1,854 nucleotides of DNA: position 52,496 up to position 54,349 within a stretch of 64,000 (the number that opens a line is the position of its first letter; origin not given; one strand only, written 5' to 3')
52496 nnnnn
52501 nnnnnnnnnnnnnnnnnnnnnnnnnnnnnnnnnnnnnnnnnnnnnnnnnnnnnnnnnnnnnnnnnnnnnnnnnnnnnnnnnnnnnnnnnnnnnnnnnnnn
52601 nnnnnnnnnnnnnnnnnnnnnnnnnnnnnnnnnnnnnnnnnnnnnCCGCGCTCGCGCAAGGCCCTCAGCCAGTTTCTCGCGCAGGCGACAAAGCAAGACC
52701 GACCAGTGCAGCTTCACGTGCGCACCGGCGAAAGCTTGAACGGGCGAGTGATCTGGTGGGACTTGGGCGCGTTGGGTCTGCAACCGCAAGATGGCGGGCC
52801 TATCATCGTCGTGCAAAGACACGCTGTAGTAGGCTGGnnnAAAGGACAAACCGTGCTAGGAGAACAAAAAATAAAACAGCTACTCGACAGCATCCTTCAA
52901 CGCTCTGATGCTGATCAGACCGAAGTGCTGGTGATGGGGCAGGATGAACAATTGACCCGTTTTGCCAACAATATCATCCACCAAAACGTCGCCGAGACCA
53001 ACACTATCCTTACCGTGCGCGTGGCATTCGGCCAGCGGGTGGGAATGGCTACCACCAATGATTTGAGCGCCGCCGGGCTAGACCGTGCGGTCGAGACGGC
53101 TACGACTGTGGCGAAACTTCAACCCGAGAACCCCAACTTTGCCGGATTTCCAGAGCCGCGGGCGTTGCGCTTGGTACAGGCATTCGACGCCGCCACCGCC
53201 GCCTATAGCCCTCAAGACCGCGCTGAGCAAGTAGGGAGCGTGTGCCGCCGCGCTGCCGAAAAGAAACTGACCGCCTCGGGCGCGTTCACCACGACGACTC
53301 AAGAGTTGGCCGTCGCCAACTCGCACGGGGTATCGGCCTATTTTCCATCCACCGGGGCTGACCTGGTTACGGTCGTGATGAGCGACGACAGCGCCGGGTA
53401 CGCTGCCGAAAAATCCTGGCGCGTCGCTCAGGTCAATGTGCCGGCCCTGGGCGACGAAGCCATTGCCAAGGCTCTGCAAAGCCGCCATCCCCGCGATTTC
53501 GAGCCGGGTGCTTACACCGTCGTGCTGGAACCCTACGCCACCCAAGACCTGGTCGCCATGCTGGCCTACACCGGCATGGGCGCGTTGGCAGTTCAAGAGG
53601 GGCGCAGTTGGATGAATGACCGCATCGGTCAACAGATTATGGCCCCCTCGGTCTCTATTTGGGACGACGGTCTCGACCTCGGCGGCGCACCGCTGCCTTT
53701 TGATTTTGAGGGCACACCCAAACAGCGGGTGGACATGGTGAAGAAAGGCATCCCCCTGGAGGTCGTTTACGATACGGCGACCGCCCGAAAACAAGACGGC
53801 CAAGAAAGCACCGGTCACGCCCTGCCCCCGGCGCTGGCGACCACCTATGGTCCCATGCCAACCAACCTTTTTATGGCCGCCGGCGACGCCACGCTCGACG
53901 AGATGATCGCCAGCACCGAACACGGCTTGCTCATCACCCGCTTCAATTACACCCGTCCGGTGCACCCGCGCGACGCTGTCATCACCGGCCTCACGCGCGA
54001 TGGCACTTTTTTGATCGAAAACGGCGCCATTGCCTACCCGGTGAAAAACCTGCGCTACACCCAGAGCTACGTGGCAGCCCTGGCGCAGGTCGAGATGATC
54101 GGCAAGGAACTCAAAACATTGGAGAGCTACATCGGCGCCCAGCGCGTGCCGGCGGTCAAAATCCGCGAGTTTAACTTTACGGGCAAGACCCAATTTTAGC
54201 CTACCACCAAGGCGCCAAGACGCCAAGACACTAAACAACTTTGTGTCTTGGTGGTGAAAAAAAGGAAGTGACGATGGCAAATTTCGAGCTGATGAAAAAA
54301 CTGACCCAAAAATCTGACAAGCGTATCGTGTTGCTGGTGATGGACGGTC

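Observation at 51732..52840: Two tandem HTH/Hfq-like fusion genes inserted between tldD and pmbA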

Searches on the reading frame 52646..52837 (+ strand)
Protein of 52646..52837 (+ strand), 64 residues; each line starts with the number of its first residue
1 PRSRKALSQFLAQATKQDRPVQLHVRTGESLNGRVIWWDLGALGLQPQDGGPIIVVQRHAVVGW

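Call 48: search_protein_families(library=pfam, alignment_id=A3, max_evalue=0.1)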
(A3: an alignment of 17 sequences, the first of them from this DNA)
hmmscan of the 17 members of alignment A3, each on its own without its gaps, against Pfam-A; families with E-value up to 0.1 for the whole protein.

A. member 1, seq(64 aa): 2 families
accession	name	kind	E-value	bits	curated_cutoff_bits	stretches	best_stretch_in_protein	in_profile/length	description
PF21979.2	Hfq_1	-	1.5e-08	35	27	1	13-62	9-57/61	Hfq related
PF17209.9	Hfq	-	0.0052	16.8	27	1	9-45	4-40/64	Hfq protein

B. families by the number of members that match (of 17 scanned): 4 families
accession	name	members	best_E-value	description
PF21979.2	Hfq_1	17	1.5e-10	Hfq related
PF17209.9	Hfq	7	0.00086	Hfq protein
PF08448.16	PAS_4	3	0.00033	PAS fold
PF07497.18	Rho_RNA_bind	1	0.069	Rho termination factor, RNA-binding domain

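Call 54: search_protein_representatives(alignment_id=A3)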
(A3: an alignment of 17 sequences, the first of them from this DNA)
Query: 17 sequences, 64 profile positions. Proteins with E-value up to 0.001 (for the whole library): 48; up to 1e-10: 19; up to 1e-30: 0. The best 48 are listed.
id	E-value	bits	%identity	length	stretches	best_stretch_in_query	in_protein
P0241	1.0e-27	112.0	-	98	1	1-64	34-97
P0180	6.8e-24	99.8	-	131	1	2-64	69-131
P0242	2.7e-20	88.2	-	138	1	2-64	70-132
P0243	1.6e-19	85.7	-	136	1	2-64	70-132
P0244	1.1e-18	83.0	-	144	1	1-64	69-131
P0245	1.1e-17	79.8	-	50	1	15-64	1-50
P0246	1.5e-17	79.4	-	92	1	2-64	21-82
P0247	2.7e-17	78.6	-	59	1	15-63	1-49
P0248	4.2e-17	78.0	-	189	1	2-64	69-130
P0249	3.6e-16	75.0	-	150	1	2-64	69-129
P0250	6.9e-16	74.1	-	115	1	1-64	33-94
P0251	3.5e-15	71.9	-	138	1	1-64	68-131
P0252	8.6e-15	70.6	-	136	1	1-64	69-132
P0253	2.5e-14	69.1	-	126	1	2-64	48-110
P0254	1.5e-13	66.6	-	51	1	17-64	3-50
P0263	2.6e-08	49.8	-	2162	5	13-40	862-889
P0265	7.9e-07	45.1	-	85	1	3-64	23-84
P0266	4.2e-06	42.8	-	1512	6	7-53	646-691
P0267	7.7e-06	41.9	-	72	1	10-61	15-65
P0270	2.8e-05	40.2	-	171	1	3-53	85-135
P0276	1.8e-04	37.5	-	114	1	9-61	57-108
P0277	1.8e-04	37.5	-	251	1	5-64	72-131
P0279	3.0e-04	36.8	-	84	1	3-56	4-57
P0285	5.8e-04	35.9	-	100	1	10-61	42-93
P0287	8.9e-04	35.3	-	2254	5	15-47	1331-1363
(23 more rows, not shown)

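Call 55: list_cluster_members(proteins=[P0263, P0266, P0287, P0267, P0270, P0276, P0277, P0285, P0265, P0279])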
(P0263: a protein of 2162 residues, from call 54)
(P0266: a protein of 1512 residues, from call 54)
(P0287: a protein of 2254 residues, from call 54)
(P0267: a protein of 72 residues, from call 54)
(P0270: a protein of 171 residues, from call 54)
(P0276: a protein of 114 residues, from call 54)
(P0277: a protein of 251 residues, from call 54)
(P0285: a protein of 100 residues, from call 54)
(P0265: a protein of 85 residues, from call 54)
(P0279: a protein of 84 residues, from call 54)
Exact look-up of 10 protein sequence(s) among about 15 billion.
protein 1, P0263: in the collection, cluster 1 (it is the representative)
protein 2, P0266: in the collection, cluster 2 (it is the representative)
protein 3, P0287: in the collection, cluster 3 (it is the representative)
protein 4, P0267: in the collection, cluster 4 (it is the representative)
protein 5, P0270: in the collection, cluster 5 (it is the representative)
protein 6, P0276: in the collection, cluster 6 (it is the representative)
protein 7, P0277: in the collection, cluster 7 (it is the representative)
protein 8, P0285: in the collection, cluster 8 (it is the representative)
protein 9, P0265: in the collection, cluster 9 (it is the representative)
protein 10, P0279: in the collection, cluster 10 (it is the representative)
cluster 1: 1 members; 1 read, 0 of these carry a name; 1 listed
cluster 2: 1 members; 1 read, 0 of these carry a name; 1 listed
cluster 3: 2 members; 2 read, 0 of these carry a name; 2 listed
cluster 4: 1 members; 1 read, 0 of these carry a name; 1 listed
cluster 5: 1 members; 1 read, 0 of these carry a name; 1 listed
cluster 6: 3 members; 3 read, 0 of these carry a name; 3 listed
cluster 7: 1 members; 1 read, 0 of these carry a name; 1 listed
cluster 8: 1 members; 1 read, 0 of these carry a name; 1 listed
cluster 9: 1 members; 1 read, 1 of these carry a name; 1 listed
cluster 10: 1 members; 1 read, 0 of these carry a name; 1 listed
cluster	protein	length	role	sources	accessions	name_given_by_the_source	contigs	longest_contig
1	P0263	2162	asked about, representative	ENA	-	-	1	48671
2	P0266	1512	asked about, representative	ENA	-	-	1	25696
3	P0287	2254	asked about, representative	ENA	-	-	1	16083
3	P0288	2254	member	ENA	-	-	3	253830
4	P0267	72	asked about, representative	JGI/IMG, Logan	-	-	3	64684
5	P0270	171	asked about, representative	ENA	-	-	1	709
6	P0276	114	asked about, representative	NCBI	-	-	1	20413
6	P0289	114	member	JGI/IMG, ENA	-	-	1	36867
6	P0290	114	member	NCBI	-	-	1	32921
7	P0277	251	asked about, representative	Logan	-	-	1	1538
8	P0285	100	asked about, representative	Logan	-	-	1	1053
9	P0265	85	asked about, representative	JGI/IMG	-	hypothetical protein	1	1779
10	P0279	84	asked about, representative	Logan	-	-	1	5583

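Call 56: search_protein_families(library=pfam, proteins=[P0263, P0266, P0267, P0270, P0276, P0277, P0285, P0279], max_evalue=0.01)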
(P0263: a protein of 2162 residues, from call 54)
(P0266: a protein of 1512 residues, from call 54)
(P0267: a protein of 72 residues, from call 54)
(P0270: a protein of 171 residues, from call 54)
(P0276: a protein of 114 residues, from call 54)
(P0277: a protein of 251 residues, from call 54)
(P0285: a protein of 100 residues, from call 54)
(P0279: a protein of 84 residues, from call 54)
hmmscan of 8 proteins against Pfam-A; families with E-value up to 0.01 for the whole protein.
P0263 (2162 aa): 7 families
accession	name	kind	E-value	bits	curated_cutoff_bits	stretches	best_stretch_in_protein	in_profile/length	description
PF18134.7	AGS_C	-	4.5e-27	95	26.7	0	538-578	43-83/129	Adenylyl/Guanylyl and SMODS C-terminal sensor domain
PF23166.1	Ig_N_CWD1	-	3.6e-08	34.1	27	0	863-895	19-51/121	Alpha-glucan water dikinase 1 Ig-like N-terminal domain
PF13927.12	Ig_3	-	2.1e-06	28.6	30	0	1933-1990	2-63/78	Immunoglobulin domain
PF22444.1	PaaX-like_Fer-like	-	2.8e-05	24.3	26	0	1851-1877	9-35/44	PaaX-like, ferredoxin-like domain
PF14567.11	SUKH_5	-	0.00027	21.2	27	0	536-574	91-129/142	SMI1-KNR4 cell-wall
PF01629.22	DUF22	-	0.0015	18.6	25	0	434-457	42-65/106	Domain of unknown function DUF22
PF02329.21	HDC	-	0.0065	16.1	25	0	355-418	133-196/294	Histidine carboxylase PI chain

P0266 (1512 aa): 5 families
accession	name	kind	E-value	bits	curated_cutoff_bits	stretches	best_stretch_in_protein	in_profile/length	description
PF13205.12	Big_5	-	7.9e-126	412.7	23.6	7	622-721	1-105/105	Bacterial Ig-like domain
PF13313.11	DUF4082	-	2.3e-117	388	28.4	3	475-612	3-143/143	Domain of unknown function (DUF4082)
PF04234.18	CopC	-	7.7e-13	49.7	23.3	0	373-422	8-58/92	CopC domain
PF24558.1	DUF7604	-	7e-11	43.1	25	0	635-702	14-79/147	Domain of unknown function (DUF7604)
PF10989.13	DUF2808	-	6.4e-09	36.4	25.3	0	773-806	75-110/146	Protein of unknown function (DUF2808)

P0267 (72 aa): 2 families
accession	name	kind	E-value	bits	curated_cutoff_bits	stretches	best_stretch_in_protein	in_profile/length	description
PF21979.2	Hfq_1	-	2.4e-28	98.4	27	1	10-70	1-61/61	Hfq related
PF17209.9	Hfq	-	0.00059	19.8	27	1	21-71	11-60/64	Hfq protein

P0270 (171 aa): 0 families

P0276 (114 aa): 2 families
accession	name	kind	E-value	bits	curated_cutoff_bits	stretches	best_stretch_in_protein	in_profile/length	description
PF21979.2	Hfq_1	-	4e-20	72.1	27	1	53-111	1-60/61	Hfq related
PF17209.9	Hfq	-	0.00061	19.8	27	1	58-108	5-55/64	Hfq protein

P0277 (251 aa): 1 family
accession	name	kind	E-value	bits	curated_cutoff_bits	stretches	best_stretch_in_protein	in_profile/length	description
PF12844.13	HTH_19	-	2.3e-05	24.6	30.2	1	16-65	12-60/64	Helix-turn-helix domain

P0285 (100 aa): 2 families
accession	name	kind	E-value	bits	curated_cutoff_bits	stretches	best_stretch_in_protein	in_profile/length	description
PF21979.2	Hfq_1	-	1.5e-07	31.8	27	1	45-95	9-58/61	Hfq related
PF17209.9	Hfq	-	0.0002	21.3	27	1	42-94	5-55/64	Hfq protein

P0279 (84 aa): 2 families
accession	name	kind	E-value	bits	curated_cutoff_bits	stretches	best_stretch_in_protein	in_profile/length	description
PF17209.9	Hfq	-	1.3e-05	25.2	27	1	11-66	5-60/64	Hfq protein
PF21979.2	Hfq_1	-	5.9e-05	23.6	27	1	15-56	10-51/61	Hfq related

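Call 76: find_encoding_contigs(protein=P0276, flank=4000, max_places=2)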
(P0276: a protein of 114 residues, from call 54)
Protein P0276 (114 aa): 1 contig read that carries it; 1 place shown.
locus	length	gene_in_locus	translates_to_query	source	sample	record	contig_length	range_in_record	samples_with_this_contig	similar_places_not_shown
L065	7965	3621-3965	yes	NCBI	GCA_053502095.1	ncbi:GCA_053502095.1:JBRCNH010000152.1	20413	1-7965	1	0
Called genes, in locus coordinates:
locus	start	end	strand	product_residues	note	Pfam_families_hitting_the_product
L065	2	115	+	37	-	?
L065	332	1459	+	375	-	PF13439:Glyco_transf_4, PF00534:Glycos_transf_1, PF13692:Glyco_trans_1_4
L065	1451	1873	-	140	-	PF20133:HHL1-like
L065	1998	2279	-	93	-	PF00216:Bac_DNA_binding, PF18291:HU-HIG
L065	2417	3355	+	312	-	PF00392:GntR, PF13545:HTH_Crp_2 (faint)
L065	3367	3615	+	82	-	PF21979:Hfq_1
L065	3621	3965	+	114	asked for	PF21979:Hfq_1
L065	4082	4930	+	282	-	PF00226:DnaJ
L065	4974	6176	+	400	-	PF13393:tRNA-synt_His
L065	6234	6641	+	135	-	PF06514:PsbU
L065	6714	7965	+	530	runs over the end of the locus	PF00890:FAD_binding_2, PF01266:DAO, PF03486:HI0933_like (faint), PF07992:Pyr_redox_2 (faint), PF02910:Succ_DH_flav_C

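Call 77: find_encoding_contigs(protein=P0279, flank=3000, max_places=1)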
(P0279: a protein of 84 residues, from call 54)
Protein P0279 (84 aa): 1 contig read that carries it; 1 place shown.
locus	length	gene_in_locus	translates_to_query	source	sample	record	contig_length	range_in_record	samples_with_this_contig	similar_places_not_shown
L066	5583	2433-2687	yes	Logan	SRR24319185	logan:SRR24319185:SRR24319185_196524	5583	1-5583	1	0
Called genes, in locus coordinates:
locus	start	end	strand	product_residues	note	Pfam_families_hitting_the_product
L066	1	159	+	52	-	?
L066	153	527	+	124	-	PF05866:RusA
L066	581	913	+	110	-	-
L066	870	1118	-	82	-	-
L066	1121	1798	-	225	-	-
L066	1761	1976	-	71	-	-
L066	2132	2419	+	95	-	-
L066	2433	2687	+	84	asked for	PF17209:Hfq (weak)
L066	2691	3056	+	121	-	-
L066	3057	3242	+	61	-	-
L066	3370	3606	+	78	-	-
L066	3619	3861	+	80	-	-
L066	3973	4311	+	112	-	-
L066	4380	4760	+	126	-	PF18932:DUF5681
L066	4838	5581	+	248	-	?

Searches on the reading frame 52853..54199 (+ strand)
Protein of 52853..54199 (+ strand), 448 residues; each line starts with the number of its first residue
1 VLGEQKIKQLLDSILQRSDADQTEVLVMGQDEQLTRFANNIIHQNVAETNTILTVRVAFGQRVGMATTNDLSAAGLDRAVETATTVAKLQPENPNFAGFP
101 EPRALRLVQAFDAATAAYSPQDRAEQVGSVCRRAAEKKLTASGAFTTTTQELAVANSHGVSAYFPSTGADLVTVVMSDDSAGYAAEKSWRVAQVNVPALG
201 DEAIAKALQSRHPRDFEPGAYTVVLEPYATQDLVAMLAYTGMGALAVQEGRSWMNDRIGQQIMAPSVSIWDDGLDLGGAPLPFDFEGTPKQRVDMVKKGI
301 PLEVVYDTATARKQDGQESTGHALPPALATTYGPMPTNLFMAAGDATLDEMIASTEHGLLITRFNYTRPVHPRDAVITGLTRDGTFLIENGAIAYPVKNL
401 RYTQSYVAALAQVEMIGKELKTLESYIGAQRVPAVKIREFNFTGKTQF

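Call 3: search_protein_families(library=pfam, proteins=[window:52853-54199:+], max_evalue=1)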
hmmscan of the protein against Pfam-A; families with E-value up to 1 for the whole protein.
window:52853-54199:+ (448 aa): 3 families
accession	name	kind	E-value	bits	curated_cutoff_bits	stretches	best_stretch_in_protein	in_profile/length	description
PF19289.4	PmbA_TldD_3rd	-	8.6e-49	166.1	22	1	218-444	1-220/220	PmbA/TldA metallopeptidase C-terminal domain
PF01523.21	PmbA_TldD_1st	-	1.9e-08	34.8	20.9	1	24-84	2-62/65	PmbA/TldA metallopeptidase domain 1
PF19290.4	PmbA_TldD_2nd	-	0.00013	22.8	20.9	1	105-210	12-108/109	PmbA/TldA metallopeptidase central domain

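Call 4: search_protein_families(library=ncbifam, proteins=[window:52853-54199:+], max_evalue=1)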
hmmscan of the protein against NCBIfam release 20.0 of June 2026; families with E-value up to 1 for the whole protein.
window:52853-54199:+ (448 aa): 3 families
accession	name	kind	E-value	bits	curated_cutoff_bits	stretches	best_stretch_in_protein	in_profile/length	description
NF008268.0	PRK11040.1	equivalog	2.3e-19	69.4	438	1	48-423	57-428/446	metalloprotease PmbA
NF008006.0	PRK10735.1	equivalog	7.5e-15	54.3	513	1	190-421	217-446/481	metalloprotease TldD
NF040952.1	Arch_mtprotase_TldD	equivalog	4.3e-12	45.5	635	1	204-432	202-426/443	zinc metalloprotease TldD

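Call 65: search_protein_families(library=padloc, proteins=[window:52853-54199:+], max_evalue=0.01)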
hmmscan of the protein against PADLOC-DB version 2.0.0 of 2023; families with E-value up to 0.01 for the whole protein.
window:52853-54199:+ (448 aa): 0 families
